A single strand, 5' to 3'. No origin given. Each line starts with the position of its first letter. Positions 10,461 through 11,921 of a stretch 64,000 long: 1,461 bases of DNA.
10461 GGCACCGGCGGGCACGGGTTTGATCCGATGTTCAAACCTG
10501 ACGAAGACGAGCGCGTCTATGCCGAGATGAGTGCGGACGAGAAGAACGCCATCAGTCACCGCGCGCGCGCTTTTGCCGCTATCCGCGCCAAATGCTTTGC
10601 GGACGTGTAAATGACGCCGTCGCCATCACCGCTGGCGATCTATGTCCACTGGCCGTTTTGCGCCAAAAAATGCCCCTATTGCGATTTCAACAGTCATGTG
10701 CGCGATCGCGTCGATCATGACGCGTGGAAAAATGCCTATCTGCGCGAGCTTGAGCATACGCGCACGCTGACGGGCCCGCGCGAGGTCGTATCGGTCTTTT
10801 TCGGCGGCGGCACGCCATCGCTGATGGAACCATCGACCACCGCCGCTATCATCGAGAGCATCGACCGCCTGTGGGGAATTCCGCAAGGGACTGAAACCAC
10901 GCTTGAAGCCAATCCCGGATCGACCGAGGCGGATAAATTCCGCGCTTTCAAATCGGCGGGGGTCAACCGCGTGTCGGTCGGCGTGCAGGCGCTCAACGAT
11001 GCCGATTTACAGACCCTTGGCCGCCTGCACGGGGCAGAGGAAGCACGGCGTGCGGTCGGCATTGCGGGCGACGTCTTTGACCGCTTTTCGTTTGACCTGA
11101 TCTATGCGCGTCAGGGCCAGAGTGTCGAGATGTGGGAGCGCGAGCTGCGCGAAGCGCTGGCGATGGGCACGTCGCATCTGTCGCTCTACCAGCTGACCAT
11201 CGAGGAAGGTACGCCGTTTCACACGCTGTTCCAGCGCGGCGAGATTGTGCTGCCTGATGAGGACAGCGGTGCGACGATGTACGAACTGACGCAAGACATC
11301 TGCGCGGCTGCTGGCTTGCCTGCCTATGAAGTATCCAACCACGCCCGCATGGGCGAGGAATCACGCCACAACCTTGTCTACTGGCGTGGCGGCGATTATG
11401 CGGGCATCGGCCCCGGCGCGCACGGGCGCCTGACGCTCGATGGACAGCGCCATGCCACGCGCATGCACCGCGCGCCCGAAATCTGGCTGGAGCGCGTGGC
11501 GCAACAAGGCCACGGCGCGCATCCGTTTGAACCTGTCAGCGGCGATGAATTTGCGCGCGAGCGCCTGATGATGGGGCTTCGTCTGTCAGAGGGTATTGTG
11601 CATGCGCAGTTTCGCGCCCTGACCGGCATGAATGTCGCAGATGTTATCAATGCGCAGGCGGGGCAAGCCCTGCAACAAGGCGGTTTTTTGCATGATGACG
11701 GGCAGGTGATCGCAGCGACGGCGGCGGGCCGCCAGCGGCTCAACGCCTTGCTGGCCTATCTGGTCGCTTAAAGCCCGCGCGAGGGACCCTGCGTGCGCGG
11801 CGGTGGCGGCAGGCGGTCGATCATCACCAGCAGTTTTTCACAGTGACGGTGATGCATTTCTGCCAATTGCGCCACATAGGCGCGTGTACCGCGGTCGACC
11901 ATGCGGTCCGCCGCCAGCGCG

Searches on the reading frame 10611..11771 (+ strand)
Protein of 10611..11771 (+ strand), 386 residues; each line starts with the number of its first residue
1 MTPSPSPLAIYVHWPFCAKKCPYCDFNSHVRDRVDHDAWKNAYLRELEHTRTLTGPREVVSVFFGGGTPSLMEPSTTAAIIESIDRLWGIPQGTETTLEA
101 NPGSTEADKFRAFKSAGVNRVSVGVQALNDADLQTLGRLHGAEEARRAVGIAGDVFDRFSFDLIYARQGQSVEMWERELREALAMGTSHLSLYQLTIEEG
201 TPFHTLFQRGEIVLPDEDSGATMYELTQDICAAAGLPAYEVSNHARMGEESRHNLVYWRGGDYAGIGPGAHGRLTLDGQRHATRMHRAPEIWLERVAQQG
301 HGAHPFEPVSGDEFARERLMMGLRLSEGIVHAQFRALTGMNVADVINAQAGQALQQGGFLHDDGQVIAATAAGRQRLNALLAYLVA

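Call 84: search_protein_families(library=pfam, proteins=[window:10611-11771:+], max_evalue=0.00001)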
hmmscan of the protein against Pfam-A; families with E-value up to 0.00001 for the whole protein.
window:10611-11771:+ (386 aa): 2 families
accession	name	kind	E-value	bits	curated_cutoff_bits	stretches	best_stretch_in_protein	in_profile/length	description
PF04055.27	Radical_SAM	-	1.1e-19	71.7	29.5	1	11-179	1-163/166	Radical SAM superfamily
PF06969.22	HemN_C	-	1.9e-12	47.5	24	1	310-375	2-66/67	HemN C-terminal domain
